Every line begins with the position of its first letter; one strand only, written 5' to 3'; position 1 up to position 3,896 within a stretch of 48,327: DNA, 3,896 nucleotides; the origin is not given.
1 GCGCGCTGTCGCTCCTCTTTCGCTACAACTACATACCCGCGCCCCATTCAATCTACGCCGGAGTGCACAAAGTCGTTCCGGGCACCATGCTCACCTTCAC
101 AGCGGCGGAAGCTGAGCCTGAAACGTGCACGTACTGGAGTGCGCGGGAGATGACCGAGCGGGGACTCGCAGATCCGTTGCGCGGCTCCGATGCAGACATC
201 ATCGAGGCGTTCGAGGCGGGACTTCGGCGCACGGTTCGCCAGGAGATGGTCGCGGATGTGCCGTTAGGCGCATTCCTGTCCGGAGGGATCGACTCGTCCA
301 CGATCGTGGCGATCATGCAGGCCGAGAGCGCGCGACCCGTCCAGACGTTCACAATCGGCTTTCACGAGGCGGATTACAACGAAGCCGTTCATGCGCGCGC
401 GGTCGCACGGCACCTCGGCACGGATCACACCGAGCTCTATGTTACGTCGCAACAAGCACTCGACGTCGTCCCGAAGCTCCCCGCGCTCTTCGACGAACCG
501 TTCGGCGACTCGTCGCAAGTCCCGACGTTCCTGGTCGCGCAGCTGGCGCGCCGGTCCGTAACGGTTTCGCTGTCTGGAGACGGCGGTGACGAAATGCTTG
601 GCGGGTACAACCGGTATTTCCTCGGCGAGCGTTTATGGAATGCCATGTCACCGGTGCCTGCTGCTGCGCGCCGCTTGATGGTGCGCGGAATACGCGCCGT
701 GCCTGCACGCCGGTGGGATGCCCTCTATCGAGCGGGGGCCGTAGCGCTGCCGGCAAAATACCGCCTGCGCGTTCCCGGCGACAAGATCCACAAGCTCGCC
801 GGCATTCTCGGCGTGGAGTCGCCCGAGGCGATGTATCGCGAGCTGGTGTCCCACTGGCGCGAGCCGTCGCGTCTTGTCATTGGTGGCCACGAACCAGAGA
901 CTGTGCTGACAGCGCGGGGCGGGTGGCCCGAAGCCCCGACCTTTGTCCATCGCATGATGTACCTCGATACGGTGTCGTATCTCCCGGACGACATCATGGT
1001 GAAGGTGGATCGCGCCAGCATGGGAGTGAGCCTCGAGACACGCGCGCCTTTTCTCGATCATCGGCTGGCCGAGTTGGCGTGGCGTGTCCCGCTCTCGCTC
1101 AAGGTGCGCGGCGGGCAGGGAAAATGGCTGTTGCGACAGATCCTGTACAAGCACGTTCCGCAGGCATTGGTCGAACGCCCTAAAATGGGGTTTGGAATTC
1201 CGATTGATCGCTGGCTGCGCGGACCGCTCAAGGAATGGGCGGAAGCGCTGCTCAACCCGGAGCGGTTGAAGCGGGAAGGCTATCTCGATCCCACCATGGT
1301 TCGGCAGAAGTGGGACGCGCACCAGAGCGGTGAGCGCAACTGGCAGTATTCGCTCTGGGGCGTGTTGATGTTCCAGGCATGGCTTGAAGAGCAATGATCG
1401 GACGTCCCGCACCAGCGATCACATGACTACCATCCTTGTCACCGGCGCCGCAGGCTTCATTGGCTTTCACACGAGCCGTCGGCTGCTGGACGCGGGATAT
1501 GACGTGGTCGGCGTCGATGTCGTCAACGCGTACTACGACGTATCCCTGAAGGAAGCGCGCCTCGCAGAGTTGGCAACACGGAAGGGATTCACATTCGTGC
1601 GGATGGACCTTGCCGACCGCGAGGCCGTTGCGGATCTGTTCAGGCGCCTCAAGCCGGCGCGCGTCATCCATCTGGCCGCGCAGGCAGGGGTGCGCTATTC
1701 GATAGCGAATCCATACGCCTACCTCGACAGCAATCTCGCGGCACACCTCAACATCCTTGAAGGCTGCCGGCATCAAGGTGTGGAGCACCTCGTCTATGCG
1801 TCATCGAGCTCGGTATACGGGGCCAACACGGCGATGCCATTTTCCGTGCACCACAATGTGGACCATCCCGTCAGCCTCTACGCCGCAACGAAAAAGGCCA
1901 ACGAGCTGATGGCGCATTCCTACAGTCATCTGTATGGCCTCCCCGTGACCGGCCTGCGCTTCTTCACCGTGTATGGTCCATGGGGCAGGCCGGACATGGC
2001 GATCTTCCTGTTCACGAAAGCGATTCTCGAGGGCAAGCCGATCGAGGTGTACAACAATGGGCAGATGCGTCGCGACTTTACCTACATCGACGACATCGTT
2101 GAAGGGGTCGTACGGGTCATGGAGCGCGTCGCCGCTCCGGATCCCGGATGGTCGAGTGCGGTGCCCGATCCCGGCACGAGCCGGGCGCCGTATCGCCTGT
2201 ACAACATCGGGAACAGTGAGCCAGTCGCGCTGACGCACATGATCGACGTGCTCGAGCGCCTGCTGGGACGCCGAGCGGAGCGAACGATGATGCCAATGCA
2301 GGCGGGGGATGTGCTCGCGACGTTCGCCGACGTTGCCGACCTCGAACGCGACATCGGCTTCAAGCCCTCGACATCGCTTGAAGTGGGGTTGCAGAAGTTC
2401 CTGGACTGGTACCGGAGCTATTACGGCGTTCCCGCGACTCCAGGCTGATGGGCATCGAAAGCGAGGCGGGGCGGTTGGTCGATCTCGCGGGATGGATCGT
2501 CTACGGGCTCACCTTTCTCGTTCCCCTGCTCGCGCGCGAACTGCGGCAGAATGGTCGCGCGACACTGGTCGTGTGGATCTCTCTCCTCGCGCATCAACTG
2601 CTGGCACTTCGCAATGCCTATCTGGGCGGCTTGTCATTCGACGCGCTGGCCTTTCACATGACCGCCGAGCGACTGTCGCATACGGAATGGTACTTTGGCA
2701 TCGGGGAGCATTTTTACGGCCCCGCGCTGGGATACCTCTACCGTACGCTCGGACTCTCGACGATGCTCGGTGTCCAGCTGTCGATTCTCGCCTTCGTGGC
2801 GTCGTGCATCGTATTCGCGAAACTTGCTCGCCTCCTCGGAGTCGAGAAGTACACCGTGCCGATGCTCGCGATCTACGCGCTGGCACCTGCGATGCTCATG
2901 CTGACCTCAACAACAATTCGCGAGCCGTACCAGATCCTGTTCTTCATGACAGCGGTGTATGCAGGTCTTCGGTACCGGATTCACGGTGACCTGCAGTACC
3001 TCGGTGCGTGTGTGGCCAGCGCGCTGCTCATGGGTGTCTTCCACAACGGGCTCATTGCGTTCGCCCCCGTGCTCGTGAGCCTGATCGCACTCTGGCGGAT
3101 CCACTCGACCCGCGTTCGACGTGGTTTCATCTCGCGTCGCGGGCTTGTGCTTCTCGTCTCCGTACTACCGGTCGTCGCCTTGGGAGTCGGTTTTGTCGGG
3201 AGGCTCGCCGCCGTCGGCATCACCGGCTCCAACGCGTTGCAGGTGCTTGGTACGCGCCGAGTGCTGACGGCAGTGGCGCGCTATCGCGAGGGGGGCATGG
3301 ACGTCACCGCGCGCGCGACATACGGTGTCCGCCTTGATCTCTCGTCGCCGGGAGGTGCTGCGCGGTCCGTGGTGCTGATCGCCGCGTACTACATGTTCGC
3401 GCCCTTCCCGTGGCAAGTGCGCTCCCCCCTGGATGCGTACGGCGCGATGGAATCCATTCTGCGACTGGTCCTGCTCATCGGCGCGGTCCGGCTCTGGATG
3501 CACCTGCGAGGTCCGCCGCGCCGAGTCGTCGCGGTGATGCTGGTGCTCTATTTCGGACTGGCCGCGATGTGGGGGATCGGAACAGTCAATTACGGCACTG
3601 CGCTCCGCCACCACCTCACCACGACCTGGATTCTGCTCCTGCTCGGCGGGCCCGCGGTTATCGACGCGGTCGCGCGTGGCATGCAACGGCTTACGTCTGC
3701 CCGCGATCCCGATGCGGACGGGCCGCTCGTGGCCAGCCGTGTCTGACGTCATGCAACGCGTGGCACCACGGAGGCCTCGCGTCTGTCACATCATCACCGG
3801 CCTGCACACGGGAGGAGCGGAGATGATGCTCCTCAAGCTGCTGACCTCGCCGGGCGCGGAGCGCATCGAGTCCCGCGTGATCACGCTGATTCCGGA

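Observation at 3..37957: Five divergent AsnB-type glutamine amidotransferases in one glycan locus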

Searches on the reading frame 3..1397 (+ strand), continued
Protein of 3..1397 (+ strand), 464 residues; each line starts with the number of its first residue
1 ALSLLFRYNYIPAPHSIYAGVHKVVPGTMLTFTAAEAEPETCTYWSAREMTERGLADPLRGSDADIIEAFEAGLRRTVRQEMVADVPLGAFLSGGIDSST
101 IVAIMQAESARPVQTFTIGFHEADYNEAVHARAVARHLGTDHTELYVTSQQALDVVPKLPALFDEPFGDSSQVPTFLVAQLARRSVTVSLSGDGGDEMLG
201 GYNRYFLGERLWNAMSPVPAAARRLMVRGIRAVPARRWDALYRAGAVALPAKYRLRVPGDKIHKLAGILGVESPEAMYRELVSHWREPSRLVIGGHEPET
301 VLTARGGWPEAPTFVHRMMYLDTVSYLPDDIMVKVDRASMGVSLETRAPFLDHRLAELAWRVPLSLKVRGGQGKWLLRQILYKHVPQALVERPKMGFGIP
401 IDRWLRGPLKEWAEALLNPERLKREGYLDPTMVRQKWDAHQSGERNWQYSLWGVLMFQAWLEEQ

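Call 73: find_encoding_contigs(protein=P0290, flank=8000, max_places=1)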
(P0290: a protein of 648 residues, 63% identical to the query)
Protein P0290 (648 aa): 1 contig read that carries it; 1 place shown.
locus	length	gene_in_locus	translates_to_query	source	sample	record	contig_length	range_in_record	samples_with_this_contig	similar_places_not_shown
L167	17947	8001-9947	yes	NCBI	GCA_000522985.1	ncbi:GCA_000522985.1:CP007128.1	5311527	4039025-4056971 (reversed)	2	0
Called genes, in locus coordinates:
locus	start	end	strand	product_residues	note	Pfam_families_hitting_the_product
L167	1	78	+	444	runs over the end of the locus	PF01743:PolyA_pol, PF12627:PolyA_pol_RNAbd, PF13735:tRNA_NucTran2_2 (faint)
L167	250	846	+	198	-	PF00908:dTDP_sugar_isom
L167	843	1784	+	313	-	PF01370:Epimerase, PF02719:Polysacc_synt_2 (faint), PF04321:RmlD_sub_bind, PF16363:GDP_Man_Dehyd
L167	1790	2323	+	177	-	-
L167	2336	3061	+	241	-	-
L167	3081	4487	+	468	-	PF05496:RuvB_N, PF00158:Sigma54_activat (faint), PF13191:AAA_16 (faint), PF00004:AAA, PF07728:AAA_5 (faint), PF16193:AAA_assoc_2, PF12002:MgsA_C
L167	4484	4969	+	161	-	PF03168:LEA_2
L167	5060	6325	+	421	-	PF13167:GTP-bdg_N, PF16360:GTP-bdg_M, PF03193:RsgA_GTPase (faint), PF01926:MMR_HSR1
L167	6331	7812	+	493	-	PF14269:Arylsulfotran_2, PF05935:Arylsulfotrans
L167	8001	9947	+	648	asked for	PF13522:GATase_6, PF13537:GATase_7, PF00733:Asn_synthase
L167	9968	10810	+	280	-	PF13489:Methyltransf_23, PF08241:Methyltransf_11, PF08242:Methyltransf_12 (weak), PF13649:Methyltransf_25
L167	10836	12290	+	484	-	PF01943:Polysacc_synt, PF13440:Polysacc_synt_3, PF03023:MurJ (weak)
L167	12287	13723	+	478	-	-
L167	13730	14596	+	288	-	PF13489:Methyltransf_23, PF06325:PrmA (weak), PF13847:Methyltransf_31, PF08241:Methyltransf_11, PF08242:Methyltransf_12, PF13649:Methyltransf_25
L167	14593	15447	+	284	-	PF13489:Methyltransf_23, PF06325:PrmA (weak), PF08241:Methyltransf_11, PF08242:Methyltransf_12, PF13649:Methyltransf_25, PF13847:Methyltransf_31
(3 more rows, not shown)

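Call 74: find_encoding_contigs(protein=P0252, flank=8000, max_places=1)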
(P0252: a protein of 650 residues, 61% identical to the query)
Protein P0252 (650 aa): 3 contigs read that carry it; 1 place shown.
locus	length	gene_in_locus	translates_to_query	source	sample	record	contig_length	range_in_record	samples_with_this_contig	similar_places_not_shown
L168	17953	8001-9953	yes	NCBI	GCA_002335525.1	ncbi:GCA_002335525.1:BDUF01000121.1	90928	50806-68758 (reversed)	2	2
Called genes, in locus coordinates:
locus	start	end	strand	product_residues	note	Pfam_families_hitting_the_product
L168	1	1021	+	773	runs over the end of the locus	PF04932:Wzy_C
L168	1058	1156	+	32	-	PF03721:UDPG_MGDP_dh_N (weak)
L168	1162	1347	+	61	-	PF03721:UDPG_MGDP_dh_N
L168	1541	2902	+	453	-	PF03023:MurJ, PF01554:MatE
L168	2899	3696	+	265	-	PF13489:Methyltransf_23, PF02353:CMAS (weak), PF13649:Methyltransf_25, PF13847:Methyltransf_31, PF08241:Methyltransf_11, PF08242:Methyltransf_12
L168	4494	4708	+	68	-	PF00534:Glycos_transf_1, PF13692:Glyco_trans_1_4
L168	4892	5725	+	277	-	PF13489:Methyltransf_23, PF06325:PrmA, PF13847:Methyltransf_31, PF08241:Methyltransf_11, PF08242:Methyltransf_12, PF13649:Methyltransf_25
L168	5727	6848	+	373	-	PF13439:Glyco_transf_4, PF13477:Glyco_trans_4_2 (faint), PF13579:Glyco_trans_4_4, PF00534:Glycos_transf_1, PF13692:Glyco_trans_1_4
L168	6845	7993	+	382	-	PF13439:Glyco_transf_4, PF13579:Glyco_trans_4_4, PF00534:Glycos_transf_1, PF13692:Glyco_trans_1_4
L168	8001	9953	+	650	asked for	PF13522:GATase_6, PF13537:GATase_7, PF00733:Asn_synthase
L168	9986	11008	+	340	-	PF00106:adh_short (faint), PF01073:3Beta_HSD, PF01370:Epimerase, PF02719:Polysacc_synt_2, PF04321:RmlD_sub_bind, PF05368:NmrA (faint), PF13460:NAD_binding_10 (weak), PF16363:GDP_Man_Dehyd, +1 more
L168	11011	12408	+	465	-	-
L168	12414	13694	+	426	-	PF03446:NAD_binding_2 (faint), PF03721:UDPG_MGDP_dh_N, PF00984:UDPG_MGDP_dh, PF03720:UDPG_MGDP_dh_C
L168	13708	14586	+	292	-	PF01370:Epimerase, PF04321:RmlD_sub_bind (faint), PF16363:GDP_Man_Dehyd (faint)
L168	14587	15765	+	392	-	PF13477:Glyco_trans_4_2, PF13579:Glyco_trans_4_4, PF13439:Glyco_transf_4, PF00534:Glycos_transf_1, PF13692:Glyco_trans_1_4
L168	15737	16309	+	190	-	PF02397:Bac_transf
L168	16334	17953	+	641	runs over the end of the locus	PF13727:CoA_binding_3, PF01073:3Beta_HSD (weak), PF01370:Epimerase, PF02719:Polysacc_synt_2, PF04321:RmlD_sub_bind, PF07993:NAD_binding_4 (faint), PF16363:GDP_Man_Dehyd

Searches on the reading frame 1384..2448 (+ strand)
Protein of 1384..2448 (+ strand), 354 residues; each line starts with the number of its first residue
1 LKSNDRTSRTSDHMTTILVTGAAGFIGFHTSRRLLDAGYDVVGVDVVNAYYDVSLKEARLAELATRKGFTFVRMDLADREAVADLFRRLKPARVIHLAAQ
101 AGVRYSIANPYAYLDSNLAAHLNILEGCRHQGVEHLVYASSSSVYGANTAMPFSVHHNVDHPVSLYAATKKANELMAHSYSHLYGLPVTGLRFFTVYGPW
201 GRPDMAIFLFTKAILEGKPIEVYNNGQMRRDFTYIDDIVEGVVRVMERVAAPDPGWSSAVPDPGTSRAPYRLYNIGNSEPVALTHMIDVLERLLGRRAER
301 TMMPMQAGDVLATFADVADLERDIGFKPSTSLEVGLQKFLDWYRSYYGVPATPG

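Call 3: search_protein_families(library=pfam, proteins=[window:1384-2448:+])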
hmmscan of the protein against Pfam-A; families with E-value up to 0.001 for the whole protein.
window:1384-2448:+ (354 aa): 9 families
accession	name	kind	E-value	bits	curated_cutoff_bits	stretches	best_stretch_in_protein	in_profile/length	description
PF01370.27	Epimerase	-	2.5e-60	204.3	20.9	1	17-252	1-231/240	NAD dependent epimerase/dehydratase family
PF16363.11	GDP_Man_Dehyd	-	4.6e-52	178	27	1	18-338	1-331/332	GDP-mannose 4,6 dehydratase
PF04321.23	RmlD_sub_bind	-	1.7e-17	63.9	27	1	16-251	2-202/287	RmlD substrate binding domain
PF01073.25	3Beta_HSD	-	7.3e-14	51.9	22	1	18-282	1-255/280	3-beta hydroxysteroid dehydrogenase/isomerase family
PF02719.21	Polysacc_synt_2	-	1.5e-12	47.7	20.2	1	17-247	1-218/293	Polysaccharide biosynthesis protein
PF00106.31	adh_short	-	3.9e-07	30.2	26.6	1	16-103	2-87/195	short chain dehydrogenase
PF13460.12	NAD_binding_10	-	5.7e-07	30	27.2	1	21-179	1-134/184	NAD(P)H-binding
PF05368.20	NmrA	-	5.9e-06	26.5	27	1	15-161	3-128/298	NmrA-like family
PF08659.16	KR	-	0.00031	21.2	22.6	1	16-146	2-142/180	KR domain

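Call 14: search_protein_families(library=ncbifam, proteins=[window:1384-2448:+], max_evalue=0.00001)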
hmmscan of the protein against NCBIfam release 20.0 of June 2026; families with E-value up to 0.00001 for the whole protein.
window:1384-2448:+ (354 aa): 26 families (the best 25 are shown)
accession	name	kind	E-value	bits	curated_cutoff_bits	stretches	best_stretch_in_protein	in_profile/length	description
TIGR01179.1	galE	equivalog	2.1e-44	151.7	262.3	2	17-198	2-178/332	UDP-glucose 4-epimerase GalE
TIGR01181.1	dTDP_gluc_dehyt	equivalog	3.1e-43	148.1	365.1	1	17-345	2-313/321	dTDP-glucose 4,6-dehydratase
TIGR04180.1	EDH_00030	hypoth_equivalog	1.8e-37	129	475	1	17-247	1-226/297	NAD-dependent 4,6-dehydratase LegB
NF007582.0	PRK10217.1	equivalog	6.7e-31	107.7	698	1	14-245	1-239/355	dTDP-glucose 4,6-dehydratase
NF011728.1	PRK15181.1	equivalog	1.1e-29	103.6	760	1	17-344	18-338/348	Vi polysaccharide biosynthesis UDP-N-acetylglucosaminuronic acid C-4 epimerase TviC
NF007490.0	PRK10084.1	subfamily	1.6e-28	99.8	649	1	17-246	3-247/361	dTDP-glucose 4,6-dehydratase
TIGR02197.1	heptose_epim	equivalog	1.5e-26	93.3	274.6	1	17-248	1-232/316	ADP-glyceromanno-heptose 6-epimerase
NF007956.0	PRK10675.1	subfamily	8.2e-26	90.9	394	1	16-176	2-159/338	UDP-glucose 4-epimerase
NF042422.1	oxyalk_red_OleD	equivalog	4e-20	72.4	580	1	16-304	2-260/329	2-alkyl-3-oxoalkanoate reductase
NF008872.0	PRK11908.1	equivalog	1.8e-17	63.4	294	1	15-252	2-243/349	bifunctional UDP-4-keto-pentose/UDP-xylose synthase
TIGR02622.1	CDP_4_6_dhtase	equivalog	2.7e-17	62.9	278.45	1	15-184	5-172/352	CDP-glucose 4,6-dehydratase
NF047922.1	GDPFucSynFcl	equivalog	3.5e-17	62.8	500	1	72-343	35-301/308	GDP-L-fucose synthase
NF043036.1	ErythonDh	equivalog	4.5e-17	62.2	325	1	16-215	2-198/321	D-erythronate dehydrogenase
NF042423.1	oxyalk_red_Shew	equivalog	2.6e-16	59.6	580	1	11-199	5-177/331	2-alkyl-3-oxoalkanoate reductase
NF005998.1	PRK08125.1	equivalog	3.3e-13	48.9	777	1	6-248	307-553/649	bifunctional UDP-4-amino-4-deoxy-L-arabinose formyltransferase/UDP-glucuronic acid oxidase ArnA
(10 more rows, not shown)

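Call 63: search_solved_structures(query=window:1384-2448:+, max_evalue=1e-25)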
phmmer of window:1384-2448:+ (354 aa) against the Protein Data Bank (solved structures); distinct sequences matched with E-value up to 1e-25: 28.
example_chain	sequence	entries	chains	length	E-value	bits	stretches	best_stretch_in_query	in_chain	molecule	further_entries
5u4q_A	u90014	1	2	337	6.7e-143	479.3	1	16-348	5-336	dTDP-glucose 4,6-dehydratase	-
6zl6_A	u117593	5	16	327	2e-48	168.7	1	17-348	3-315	Epimerase domain-containing protein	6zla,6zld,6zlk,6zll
6zlj_A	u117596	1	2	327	7.2e-48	166.9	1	17-348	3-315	Epimerase domain-containing protein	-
6kv9_A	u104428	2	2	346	2e-40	142.4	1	16-345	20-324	MoeE5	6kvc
4zrm_A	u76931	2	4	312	5.3e-39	137.7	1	13-345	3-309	UDP-glucose 4-epimerase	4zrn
3ruc_A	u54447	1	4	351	1.5e-37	132.9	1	15-345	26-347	WbgU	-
3ru7_A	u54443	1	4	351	9.4e-37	130.3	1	15-345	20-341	WbgU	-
3ru9_A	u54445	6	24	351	1e-36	130.2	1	15-345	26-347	WbgU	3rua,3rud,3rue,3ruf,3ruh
3lu1_A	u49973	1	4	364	1.2e-36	130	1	15-345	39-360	WbgU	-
10ke_A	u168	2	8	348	3.5e-36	128.4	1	18-346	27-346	Capsular polysaccharide biosynthesis protein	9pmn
7ys8_A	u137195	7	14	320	3.5e-36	128.4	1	17-345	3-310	UDP-glucose 4-epimerase | UDP-glucose 4-epimerase along with EC 5.1.3.2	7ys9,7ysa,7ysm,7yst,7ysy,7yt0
2p5u_A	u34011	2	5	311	5.4e-32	114.7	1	17-241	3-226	UDP-glucose 4-epimerase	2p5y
6dnt_A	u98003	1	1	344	2.3e-31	112.6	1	16-343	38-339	NAD-dependent epimerase/dehydratase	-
2hun_A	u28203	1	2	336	1.2e-30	110.3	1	13-344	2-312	336aa long hypothetical dTDP-glucose 4,6-dehydratase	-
8du1_A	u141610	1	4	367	1.9e-30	109.6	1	12-344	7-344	dTDP-glucose 4,6-dehydratase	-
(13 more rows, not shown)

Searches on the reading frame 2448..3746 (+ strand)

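Call 3: search_protein_families(library=pfam, proteins=[window:2448-3746:+])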
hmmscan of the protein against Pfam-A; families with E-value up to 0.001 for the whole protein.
window:2448-3746:+ (432 aa): 0 families

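Call 14: search_protein_families(library=ncbifam, proteins=[window:2448-3746:+], max_evalue=0.00001)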
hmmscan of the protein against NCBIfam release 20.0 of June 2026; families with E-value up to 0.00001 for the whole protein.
window:2448-3746:+ (432 aa): 0 families

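Call 24: search_protein_families(library=pfam, proteins=[window:2448-3746:+], max_evalue=5)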
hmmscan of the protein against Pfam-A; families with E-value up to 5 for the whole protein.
window:2448-3746:+ (432 aa): 2 families
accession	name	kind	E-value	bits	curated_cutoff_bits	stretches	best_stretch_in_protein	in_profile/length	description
PF24673.1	Blr_divisome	-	0.072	13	27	1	9-24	3-18/41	Divisome-associated membrane protein Blr family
PF02233.22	PNTB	-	4.5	6.6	31.7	1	100-173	117-195/456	NAD(P) transhydrogenase beta subunit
